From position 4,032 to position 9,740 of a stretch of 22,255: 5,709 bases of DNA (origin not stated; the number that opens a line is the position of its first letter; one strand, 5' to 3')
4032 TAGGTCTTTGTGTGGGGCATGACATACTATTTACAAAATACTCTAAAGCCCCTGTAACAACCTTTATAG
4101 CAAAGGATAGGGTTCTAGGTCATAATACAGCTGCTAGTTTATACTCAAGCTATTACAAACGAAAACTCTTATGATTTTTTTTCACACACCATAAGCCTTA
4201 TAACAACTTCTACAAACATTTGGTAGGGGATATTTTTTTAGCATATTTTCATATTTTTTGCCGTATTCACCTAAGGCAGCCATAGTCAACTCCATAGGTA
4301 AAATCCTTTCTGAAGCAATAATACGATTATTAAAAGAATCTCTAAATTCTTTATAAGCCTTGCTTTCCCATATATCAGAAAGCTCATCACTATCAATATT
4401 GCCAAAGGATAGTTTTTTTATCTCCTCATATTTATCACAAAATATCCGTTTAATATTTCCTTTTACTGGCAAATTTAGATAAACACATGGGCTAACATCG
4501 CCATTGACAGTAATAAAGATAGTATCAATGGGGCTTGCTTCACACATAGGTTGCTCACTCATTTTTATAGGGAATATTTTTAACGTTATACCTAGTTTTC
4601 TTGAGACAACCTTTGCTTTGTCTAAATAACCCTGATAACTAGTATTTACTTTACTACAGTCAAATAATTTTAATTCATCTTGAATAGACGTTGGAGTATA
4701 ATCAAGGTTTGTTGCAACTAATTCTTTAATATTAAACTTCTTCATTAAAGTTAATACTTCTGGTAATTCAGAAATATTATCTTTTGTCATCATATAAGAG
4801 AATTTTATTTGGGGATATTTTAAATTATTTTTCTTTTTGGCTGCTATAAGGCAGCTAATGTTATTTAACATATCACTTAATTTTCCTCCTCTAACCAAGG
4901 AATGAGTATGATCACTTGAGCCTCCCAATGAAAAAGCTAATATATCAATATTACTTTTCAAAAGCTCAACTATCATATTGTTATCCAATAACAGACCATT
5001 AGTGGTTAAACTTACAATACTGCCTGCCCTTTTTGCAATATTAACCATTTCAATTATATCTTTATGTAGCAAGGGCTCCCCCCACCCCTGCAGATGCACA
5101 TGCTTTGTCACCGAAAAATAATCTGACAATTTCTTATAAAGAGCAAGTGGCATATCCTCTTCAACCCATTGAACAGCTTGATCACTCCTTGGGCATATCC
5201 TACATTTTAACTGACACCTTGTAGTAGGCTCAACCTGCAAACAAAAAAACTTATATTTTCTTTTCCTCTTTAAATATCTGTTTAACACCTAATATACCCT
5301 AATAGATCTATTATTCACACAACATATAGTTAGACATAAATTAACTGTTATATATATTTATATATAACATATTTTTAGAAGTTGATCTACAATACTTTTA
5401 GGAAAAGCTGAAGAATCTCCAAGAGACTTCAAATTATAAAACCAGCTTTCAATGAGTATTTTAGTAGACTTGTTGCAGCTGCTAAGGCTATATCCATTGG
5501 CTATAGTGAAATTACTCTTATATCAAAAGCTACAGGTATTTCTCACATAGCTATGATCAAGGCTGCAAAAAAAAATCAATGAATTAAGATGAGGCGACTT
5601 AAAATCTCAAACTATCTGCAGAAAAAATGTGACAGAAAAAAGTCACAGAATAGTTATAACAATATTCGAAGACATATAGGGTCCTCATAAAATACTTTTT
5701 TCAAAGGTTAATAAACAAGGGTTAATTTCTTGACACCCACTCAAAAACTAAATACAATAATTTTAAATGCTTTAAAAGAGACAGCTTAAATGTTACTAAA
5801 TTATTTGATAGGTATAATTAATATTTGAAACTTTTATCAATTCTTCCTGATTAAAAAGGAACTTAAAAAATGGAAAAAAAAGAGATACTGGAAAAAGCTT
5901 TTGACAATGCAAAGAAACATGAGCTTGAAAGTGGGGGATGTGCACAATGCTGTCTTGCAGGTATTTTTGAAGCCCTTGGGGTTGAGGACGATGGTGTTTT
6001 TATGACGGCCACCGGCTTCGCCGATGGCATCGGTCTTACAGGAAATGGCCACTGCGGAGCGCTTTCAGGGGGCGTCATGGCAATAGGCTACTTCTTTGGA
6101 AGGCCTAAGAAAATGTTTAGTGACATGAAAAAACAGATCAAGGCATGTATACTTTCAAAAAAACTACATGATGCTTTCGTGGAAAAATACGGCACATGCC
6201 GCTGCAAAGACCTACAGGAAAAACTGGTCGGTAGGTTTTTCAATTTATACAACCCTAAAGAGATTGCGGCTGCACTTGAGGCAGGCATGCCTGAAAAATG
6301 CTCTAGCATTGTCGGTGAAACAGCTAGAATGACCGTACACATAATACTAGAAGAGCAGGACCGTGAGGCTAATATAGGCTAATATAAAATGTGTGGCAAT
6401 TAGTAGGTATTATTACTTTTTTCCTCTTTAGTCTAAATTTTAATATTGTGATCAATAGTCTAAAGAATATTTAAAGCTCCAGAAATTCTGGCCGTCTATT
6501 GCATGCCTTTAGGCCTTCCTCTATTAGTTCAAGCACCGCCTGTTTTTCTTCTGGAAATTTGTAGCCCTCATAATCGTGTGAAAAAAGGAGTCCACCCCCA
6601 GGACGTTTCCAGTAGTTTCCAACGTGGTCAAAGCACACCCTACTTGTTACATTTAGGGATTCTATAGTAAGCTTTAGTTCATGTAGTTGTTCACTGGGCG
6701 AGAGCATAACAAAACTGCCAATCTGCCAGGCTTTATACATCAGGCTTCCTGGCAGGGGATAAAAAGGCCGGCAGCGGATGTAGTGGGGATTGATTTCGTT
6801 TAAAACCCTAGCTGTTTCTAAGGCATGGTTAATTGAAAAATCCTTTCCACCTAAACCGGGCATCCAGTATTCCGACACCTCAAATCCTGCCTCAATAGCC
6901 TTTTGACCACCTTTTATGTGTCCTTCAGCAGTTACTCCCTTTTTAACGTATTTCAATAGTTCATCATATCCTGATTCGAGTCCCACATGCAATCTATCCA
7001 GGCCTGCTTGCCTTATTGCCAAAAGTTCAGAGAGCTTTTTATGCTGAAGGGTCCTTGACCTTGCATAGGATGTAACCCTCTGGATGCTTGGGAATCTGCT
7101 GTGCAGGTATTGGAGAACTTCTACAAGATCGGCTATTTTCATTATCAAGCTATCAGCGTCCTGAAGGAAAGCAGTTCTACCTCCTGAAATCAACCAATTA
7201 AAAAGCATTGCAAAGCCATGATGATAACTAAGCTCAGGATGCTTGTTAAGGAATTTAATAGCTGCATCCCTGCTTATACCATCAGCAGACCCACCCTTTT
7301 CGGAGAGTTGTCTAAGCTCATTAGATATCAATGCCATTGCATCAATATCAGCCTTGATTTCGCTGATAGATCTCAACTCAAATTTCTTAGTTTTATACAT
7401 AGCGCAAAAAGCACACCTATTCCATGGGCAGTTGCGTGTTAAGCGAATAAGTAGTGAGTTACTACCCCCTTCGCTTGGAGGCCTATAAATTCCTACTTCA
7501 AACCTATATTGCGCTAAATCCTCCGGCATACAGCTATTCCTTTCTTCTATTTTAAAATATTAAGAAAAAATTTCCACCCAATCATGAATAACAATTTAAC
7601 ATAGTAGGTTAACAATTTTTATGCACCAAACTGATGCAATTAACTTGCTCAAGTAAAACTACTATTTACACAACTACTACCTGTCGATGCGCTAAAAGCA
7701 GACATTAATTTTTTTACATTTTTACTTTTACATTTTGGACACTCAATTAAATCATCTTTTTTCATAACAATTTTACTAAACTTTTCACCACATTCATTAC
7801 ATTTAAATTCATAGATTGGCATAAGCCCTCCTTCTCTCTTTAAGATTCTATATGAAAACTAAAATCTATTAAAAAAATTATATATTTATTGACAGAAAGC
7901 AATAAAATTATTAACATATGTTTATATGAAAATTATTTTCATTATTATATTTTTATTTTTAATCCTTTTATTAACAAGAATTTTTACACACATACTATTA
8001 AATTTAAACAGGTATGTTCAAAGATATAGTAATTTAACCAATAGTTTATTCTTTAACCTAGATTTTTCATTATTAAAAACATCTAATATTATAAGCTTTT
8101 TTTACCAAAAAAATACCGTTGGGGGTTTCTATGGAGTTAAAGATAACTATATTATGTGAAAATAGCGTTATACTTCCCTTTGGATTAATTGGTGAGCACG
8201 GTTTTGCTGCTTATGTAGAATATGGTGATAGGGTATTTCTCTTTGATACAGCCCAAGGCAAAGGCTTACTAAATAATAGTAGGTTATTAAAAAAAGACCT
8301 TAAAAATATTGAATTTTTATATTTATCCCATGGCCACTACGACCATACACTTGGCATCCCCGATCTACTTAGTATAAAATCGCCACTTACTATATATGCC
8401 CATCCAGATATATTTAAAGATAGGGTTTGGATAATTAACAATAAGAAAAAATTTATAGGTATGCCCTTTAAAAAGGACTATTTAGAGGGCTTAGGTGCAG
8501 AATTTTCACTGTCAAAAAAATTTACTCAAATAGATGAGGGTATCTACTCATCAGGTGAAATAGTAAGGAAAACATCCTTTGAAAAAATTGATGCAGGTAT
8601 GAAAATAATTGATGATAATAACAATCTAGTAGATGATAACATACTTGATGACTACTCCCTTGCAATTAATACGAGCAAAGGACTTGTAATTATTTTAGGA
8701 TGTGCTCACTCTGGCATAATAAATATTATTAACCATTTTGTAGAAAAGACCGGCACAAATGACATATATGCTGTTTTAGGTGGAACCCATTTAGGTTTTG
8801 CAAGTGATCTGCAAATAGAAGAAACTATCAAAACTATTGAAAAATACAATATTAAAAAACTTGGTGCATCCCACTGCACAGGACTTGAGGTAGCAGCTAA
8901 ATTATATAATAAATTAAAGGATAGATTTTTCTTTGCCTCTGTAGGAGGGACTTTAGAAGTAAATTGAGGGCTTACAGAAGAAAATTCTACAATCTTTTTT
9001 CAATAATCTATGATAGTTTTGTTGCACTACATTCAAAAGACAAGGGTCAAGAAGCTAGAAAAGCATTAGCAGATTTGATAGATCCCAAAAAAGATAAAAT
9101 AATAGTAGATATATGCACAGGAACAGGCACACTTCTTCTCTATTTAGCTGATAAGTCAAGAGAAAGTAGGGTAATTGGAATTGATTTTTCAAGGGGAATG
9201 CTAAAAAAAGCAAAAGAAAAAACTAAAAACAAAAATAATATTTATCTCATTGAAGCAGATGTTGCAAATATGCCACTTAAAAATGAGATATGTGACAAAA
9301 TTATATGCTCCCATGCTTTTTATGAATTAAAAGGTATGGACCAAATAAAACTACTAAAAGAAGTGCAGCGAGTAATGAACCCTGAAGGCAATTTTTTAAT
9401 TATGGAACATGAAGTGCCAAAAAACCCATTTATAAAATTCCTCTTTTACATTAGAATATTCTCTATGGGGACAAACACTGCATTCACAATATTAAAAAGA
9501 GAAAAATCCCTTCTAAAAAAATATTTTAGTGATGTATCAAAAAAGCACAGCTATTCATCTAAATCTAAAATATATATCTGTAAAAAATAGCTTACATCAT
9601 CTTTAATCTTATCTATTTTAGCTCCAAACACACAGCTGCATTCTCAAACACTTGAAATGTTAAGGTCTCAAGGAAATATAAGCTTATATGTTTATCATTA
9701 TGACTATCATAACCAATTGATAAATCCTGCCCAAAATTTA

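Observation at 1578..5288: Uncharacterised Fe-S / radical SAM gene cluster: Mrp-like ATPase without CxxC, radical SAM, DUF1847, and a convergent radical SAM/SPASM-like enzyme. No precursor peptide is visible.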

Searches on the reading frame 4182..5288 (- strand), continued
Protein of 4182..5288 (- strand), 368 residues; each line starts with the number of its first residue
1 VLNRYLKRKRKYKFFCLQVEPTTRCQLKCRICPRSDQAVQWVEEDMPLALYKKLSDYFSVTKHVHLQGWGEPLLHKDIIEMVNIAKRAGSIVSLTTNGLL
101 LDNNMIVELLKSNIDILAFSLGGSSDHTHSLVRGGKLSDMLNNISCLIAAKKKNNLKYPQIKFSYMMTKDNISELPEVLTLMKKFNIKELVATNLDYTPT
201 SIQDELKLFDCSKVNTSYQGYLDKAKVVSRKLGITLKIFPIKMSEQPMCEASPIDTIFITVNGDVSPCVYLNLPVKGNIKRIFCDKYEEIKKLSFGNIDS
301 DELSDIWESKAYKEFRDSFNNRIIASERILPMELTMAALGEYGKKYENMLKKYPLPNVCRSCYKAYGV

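Call 89: search_protein_families(library=padloc, proteins=[window:4182-5288:-], max_evalue=0.001)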
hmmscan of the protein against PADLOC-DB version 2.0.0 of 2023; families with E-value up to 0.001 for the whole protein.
window:4182-5288:- (368 aa): 2 families
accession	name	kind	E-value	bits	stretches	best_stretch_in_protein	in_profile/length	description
PDLC02903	pVip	-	4.7e-15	53.8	1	22-190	7-169/257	Viperins not associated with kinases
PDLC02904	pVip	-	6.5e-11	40.2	1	22-174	10-156/262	Viperins associated with kinases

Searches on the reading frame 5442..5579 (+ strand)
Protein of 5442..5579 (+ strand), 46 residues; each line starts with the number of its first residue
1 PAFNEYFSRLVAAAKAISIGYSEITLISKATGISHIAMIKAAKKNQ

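Call 102: search_protein_families(library=ncbifam, proteins=[window:5442-5579:+], max_evalue=1)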
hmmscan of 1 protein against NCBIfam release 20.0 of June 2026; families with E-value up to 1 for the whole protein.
window:5442-5579:+ (46 aa): 1 family
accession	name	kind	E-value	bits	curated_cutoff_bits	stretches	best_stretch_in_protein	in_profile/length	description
NF033519.0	transpos_ISAzo13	equivalog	0.0094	15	200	1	3-40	5-42/387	ISAzo13 family transposase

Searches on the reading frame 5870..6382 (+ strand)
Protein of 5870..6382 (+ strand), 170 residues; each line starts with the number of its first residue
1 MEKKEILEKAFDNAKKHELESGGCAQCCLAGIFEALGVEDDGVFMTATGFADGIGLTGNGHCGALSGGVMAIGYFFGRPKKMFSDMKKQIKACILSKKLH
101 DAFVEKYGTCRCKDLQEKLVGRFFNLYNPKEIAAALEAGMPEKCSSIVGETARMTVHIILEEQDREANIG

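Call 3: search_protein_families(library=pfam, proteins=[window:5870-6382:+], max_evalue=0.01)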
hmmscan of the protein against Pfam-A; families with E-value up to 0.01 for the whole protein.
window:5870-6382:+ (170 aa): 1 family
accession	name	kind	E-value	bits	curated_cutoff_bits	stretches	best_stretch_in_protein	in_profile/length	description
PF09719.15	C_GCAxxG_C_C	-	1.3e-21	77.3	27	1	24-157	3-117/118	Putative redox-active protein (C_GCAxxG_C_C)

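Call 4: search_protein_families(library=ncbifam, proteins=[window:5870-6382:+], max_evalue=0.01)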
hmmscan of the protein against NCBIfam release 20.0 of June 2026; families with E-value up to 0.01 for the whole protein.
window:5870-6382:+ (170 aa): 3 families
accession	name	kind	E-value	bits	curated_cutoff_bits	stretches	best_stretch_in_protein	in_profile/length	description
TIGR01909.1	C_GCAxxG_C_C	subfamily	4.4e-14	52.6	47.4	1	24-155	3-116/120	C-GCAxxG-C-C family (seleno)protein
NF045501.1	HUGP_GUXX-star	exception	9e-11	41.7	325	1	7-148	7-144/236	HUGP/GUXX-star fusion selenoprotein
NF045669.1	DVU1555_fam_CGA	exception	1.1e-10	41.3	103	1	23-161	15-138/140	DVU_1555 family C-GCAxxG-C-C protein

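Call 89: search_protein_families(library=padloc, proteins=[window:5870-6382:+], max_evalue=0.001)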
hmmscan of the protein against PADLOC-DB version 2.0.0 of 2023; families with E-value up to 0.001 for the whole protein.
window:5870-6382:+ (170 aa): 0 families

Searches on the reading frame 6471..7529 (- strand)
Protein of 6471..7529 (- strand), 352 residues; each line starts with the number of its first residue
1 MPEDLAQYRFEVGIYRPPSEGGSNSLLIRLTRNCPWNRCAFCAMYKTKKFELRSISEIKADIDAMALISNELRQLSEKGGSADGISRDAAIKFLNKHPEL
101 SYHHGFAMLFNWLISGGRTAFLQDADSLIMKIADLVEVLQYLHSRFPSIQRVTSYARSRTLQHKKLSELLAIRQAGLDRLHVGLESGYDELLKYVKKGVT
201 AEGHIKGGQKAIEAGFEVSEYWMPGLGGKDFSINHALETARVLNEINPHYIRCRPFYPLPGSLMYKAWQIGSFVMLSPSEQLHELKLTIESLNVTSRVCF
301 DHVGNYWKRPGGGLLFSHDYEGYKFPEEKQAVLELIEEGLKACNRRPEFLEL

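Call 3: search_protein_families(library=pfam, proteins=[window:6471-7529:-], max_evalue=0.01)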
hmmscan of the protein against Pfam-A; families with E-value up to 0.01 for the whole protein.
window:6471-7529:- (352 aa): 1 family
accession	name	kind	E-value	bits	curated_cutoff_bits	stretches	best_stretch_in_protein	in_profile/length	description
PF04055.27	Radical_SAM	-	7.8e-13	49.4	29.5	1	114-229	51-154/166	Radical SAM superfamily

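Call 4: search_protein_families(library=ncbifam, proteins=[window:6471-7529:-], max_evalue=0.01)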
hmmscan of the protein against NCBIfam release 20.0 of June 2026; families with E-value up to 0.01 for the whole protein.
window:6471-7529:- (352 aa): 7 families
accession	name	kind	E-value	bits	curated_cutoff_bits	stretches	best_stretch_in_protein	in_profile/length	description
TIGR03471.1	HpnJ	equivalog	1.7e-08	33.8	577.6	1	168-272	289-391/472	hopanoid biosynthesis associated radical SAM protein HpnJ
TIGR01211.1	ELP3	subfamily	7.1e-08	31.4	350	1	174-281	214-322/522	tRNA uridine(34) 5-carboxymethylaminomethyl modification radical SAM/GNAT enzyme Elp3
TIGR04013.1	B12_SAM_MJ_1487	hypoth_equivalog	1.8e-07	30.3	251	1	178-264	267-353/382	TIGR04013 family B12-binding domain/radical SAM domain-containing protein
TIGR04479.1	bcpD_PhpK_rSAM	subfamily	7.2e-06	24.6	600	0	153-259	321-422/504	PhpK family radical SAM P-methyltransferase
TIGR01212.1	TIGR01212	equivalog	5.1e-05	22.5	180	1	159-285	119-244/302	tRNA modification radical SAM protein MnmL/YtqA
TIGR04014.1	B12_SAM_MJ_0865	equivalog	0.00048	19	360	1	115-226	212-318/434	methyl-coenzyme M reductase glutamine C-methyltransferase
TIGR03975.1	rSAM_ocin_1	subfamily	0.005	15.4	281.85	0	154-218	343-404/606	RiPP maturation radical SAM C-methyltransferase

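Call 87: find_encoding_contigs(protein=window:6471-7529:-, flank=5000, max_places=4)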
Protein window:6471-7529:- (352 aa): no gene with exactly this product is on record in the collection.

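Call 89: search_protein_families(library=padloc, proteins=[window:6471-7529:-], max_evalue=0.001)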
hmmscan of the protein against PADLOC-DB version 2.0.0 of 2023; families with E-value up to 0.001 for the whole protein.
window:6471-7529:- (352 aa): 0 families

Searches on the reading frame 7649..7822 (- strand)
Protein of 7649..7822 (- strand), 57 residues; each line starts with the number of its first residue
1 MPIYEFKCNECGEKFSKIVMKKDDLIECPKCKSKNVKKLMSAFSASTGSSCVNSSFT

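Call 3: search_protein_families(library=pfam, proteins=[window:7649-7822:-], max_evalue=0.01)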
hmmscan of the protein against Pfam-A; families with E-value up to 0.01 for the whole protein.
window:7649-7822:- (57 aa): 9 families
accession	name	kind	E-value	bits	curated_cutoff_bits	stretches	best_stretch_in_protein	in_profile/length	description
PF09723.15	Zn_ribbon_8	-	9.2e-16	58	34.4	1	1-40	1-41/41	Zinc ribbon domain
PF13248.11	Zn_ribbon_3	-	0.00011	22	27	0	26-38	3-14/26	zinc-ribbon domain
PF23451.1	Zn_ribbon_PaaD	-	0.00014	21.8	27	1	21-43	10-31/53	PaaD zinc beta ribbon domain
PF01155.25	HypA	-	0.00026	21.4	28.9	1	5-37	70-98/112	Hydrogenase/urease nickel incorporation, metallochaperone, hypA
PF01096.23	Zn_ribbon_TFIIS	-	0.0016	18.7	21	0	26-36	1-11/39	Transcription factor S-II (TFIIS)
PF06676.16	DUF1178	-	0.0025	18.7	31.6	1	21-49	28-56/147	Protein of unknown function (DUF1178)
PF19134.6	DUF5817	-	0.0048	17.3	31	1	8-45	6-42/57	Domain of unknown function (DUF5817)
PF12773.13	DZR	-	0.007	17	27.3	0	7-35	14-34/45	Double zinc ribbon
PF14446.12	Prok-RING_1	-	0.0071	16.7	29.1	1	5-33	4-28/54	Prokaryotic RING finger family 1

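Call 4: search_protein_families(library=ncbifam, proteins=[window:7649-7822:-], max_evalue=0.01)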
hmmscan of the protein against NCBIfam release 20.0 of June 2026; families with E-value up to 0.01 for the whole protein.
window:7649-7822:- (57 aa): 4 families
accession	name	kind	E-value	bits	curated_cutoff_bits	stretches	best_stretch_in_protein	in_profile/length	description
TIGR02605.1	CxxC_CxxC_SSSS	subfamily_domain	1.4e-16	60.3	31.3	1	1-47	1-50/52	FmdB family zinc ribbon protein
NF053663.1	RPWMISH_prot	domain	1.1e-07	32.6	120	1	1-44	1-45/115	RPWMISH domain-containing protein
TIGR00100.1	hypA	equivalog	0.00076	19.5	88.1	1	5-37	70-99/116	hydrogenase maturation nickel metallochaperone HypA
NF034126.3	PRK09521.1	equivalog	0.008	16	90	1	7-42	146-177/180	exosome complex RNA-binding protein Csl4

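Call 89: search_protein_families(library=padloc, proteins=[window:7649-7822:-], max_evalue=0.001)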
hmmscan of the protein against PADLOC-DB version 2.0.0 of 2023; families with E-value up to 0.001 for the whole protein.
window:7649-7822:- (57 aa): 0 families

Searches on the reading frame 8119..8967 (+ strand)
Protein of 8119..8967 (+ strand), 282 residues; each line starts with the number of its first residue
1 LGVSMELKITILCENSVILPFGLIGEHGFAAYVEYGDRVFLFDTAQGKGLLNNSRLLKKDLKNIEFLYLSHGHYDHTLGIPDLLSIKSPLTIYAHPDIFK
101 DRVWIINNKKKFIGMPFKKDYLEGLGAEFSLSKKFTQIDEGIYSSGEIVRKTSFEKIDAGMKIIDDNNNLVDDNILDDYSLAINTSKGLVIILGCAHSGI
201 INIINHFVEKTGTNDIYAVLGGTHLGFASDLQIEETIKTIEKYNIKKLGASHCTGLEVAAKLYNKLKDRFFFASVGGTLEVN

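Call 3: search_protein_families(library=pfam, proteins=[window:8119-8967:+], max_evalue=0.01)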
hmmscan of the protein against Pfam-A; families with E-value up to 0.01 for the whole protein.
window:8119-8967:+ (282 aa): 3 families
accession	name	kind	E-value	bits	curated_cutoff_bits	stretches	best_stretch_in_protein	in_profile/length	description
PF00753.33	Lactamase_B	-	2.9e-07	31.1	22.7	1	28-108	6-88/196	Metallo-beta-lactamase superfamily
PF12706.13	Lactamase_B_2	-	6.8e-07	29.5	27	1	41-98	4-66/200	Beta-lactamase superfamily domain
PF08901.16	DUF1847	-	0.006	16.6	25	0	227-266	37-76/157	Protein of unknown function (DUF1847)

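Call 4: search_protein_families(library=ncbifam, proteins=[window:8119-8967:+], max_evalue=0.01)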
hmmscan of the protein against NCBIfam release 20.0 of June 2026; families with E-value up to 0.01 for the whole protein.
window:8119-8967:+ (282 aa): 7 families
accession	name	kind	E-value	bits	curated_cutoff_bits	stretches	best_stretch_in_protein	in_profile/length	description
NF000801.0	PRK00055.1-3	equivalog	3.7e-06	26.2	252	1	30-94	22-90/307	ribonuclease Z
TIGR02651.1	RNase_Z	equivalog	1.5e-05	24.2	292.95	1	30-86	20-74/302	ribonuclease Z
NF041257.1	GntH_guanitoxin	equivalog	0.00032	19.7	333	1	28-85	31-89/374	guanitoxin biosynthesis MBL fold metallo-hydrolase GntH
NF012229.1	bla_class_B_core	domain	0.0009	19.4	100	0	21-83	10-71/139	metallo-beta-lactamase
NF002558.0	PRK02126.1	subfamily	0.0025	16.9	315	1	34-84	24-68/345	ribonuclease Z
NF047419.1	RNase_J1_RnjA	exception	0.0028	16.4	820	0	52-95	48-90/549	ribonuclease J1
NF002553.0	PRK02113.1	equivalog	0.0034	16.8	386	1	55-116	58-124/252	MBL fold metallo-hydrolase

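Call 45: search_solved_structures(query=window:8119-8967:+, max_evalue=0.001)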
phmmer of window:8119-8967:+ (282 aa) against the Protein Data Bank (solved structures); distinct sequences matched with E-value up to 0.001: 3.
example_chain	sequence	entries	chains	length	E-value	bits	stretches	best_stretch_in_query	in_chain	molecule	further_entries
2p4z_A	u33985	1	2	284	2.5e-32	115.7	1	8-277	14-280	Metal-dependent hydrolases of the beta-lactamase superfamily II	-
7dck_A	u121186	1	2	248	3.4e-26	95.5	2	177-277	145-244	Lactamase_B domain-containing protein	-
3h3e_A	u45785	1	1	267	6.1e-21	78.3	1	7-261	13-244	uncharacterized protein Tm1679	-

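Call 89: search_protein_families(library=padloc, proteins=[window:8119-8967:+], max_evalue=0.001)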
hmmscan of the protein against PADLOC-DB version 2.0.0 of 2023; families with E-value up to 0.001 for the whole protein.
window:8119-8967:+ (282 aa): 0 families

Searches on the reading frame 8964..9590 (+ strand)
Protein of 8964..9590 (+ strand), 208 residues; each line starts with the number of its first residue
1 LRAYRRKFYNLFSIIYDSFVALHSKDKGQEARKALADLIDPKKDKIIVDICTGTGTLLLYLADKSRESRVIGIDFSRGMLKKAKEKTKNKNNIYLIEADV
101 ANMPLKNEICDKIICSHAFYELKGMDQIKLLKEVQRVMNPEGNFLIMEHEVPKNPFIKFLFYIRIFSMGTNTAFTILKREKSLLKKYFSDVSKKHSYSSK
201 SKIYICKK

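Call 3: search_protein_families(library=pfam, proteins=[window:8964-9590:+], max_evalue=0.01)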
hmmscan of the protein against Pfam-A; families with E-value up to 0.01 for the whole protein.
window:8964-9590:+ (208 aa): 20 families
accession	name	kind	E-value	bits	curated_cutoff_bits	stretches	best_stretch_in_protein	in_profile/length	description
PF13649.12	Methyltransf_25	-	7.7e-20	71.8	27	1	47-142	1-97/97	Methyltransferase domain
PF08241.18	Methyltransf_11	-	5.1e-18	65.9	21.2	1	49-146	2-95/95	Methyltransferase domain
PF13847.12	Methyltransf_31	-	3.7e-17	62.8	27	1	42-150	2-113/145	Methyltransferase domain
PF01209.24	Ubie_methyltran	-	2.8e-16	60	20.1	1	13-162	17-167/233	ubiE/COQ5 methyltransferase family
PF13489.12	Methyltransf_23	-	2.1e-11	44.3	27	1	30-151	8-121/164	Methyltransferase domain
PF08242.18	Methyltransf_12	-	1.2e-10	42.5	30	1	49-144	2-98/98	Methyltransferase domain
PF05175.20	MTS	-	3e-07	30.7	23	1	22-161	10-154/170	Methyltransferase small domain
PF12847.13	Methyltransf_18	-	4.1e-07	30.6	27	1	34-115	7-88/151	Methyltransferase domain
PF02390.23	Methyltransf_4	-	7.5e-07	29.2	24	1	44-102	2-62/173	Putative methyltransferase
PF01728.25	FtsJ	-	1.6e-06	28.6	24.1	1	38-123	18-107/181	FtsJ-like methyltransferase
PF24675.1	NpmA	-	1e-05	25.4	60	1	27-113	8-100/214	16S rRNA (adenine(1408)-N(1))-methyltransferase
PF05401.17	NodS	-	0.00031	21.1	24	1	48-145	48-143/201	Nodulation protein S (NodS)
PF00398.26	RrnaAD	-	0.00049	19.7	24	1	36-115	23-103/263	Ribosomal RNA adenine dimethylase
PF02475.24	TRM5-TYW2_MTfase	-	0.00051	20.5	28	1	24-118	20-113/164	TRM5/TYW2 methyltransferase domain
PF00891.24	Methyltransf_2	-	0.00061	19.6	22.3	1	42-155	61-173/210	O-methyltransferase domain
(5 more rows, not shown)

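Call 4: search_protein_families(library=ncbifam, proteins=[window:8964-9590:+], max_evalue=0.01)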
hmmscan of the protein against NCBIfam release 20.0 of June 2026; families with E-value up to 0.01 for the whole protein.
window:8964-9590:+ (208 aa): 58 families (the best 25 are shown)
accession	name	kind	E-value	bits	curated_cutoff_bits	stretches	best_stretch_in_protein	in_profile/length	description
NF001244.0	PRK00216.1-5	equivalog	5.3e-24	84.8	216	1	16-160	21-167/236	bifunctional demethylmenaquinone methyltransferase/2-methoxy-6-polyprenyl-1,4-benzoquinol methylase UbiE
TIGR01934.1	MenG_MenH_UbiE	subfamily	2.5e-23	82.5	158.35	1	16-160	12-155/223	ubiquinone/menaquinone biosynthesis methyltransferase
NF043040.1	corrin_prot_MT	hypoth_equivalog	4.1e-23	82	180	1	16-168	15-169/216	corrinoid protein-associated methyltransferase CpaM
NF001243.0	PRK00216.1-4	equivalog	1.4e-17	63.9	235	1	11-163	15-168/237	demethylmenaquinone methyltransferase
TIGR02752.1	MenG_heptapren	equivalog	2.5e-16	59.9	419.85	1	12-164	14-167/231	demethylmenaquinone methyltransferase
NF052510.1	methyltran_MpqE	exception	6.7e-15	55.1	335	1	16-168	19-173/234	methyl-plastoquinone biosynthesis methyltransferase MpqE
NF001241.0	PRK00216.1-2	equivalog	5.7e-14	52.3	327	1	16-161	24-162/231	demethylmenaquinone methyltransferase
NF040539.1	AST_met_ArsM_2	exception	5.8e-14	52.6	240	1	7-146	20-163/262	putative arsinothricin biosynthesis methyltransferase ArsM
NF045667.1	MTase_DVU1556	equivalog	4.9e-13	49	155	1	32-146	11-119/213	DVU_1556 family methyltransferase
NF045882.1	PLipidMtase_Leg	equivalog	4.9e-12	46.1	390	1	6-160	7-157/207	phospholipid N-methyltransferase PmtA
TIGR02072.1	BioC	equivalog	5.9e-12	45.9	184.95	1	29-146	17-132/244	malonyl-ACP O-methyltransferase BioC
NF008823.0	PRK11873.1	subfamily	1.8e-11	44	263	1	42-147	76-182/272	arsenite methyltransferase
NF041537.1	ArsM_AhpD_UU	exception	9.5e-11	41.1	510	1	45-148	78-182/345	arsenite methyltransferase/AhpD domain selenoprotein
NF001242.0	PRK00216.1-3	equivalog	3.3e-10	39.8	351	1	34-162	59-191/258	bifunctional demethylmenaquinone methyltransferase/2-methoxy-6-polyprenyl-1,4-benzoquinol methylase UbiE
TIGR03534.1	RF_mod_PrmC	equivalog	7.6e-10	38.7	199.1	1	35-115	81-162/253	peptide chain release factor N(5)-glutamine methyltransferase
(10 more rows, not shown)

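Call 89: search_protein_families(library=padloc, proteins=[window:8964-9590:+], max_evalue=0.001)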
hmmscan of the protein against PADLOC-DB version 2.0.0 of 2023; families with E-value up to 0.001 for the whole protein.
window:8964-9590:+ (208 aa): 1 family
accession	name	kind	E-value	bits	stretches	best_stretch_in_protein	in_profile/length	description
PDLC04134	mad2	-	5.4e-22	76.3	1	29-150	277-398/492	mads_2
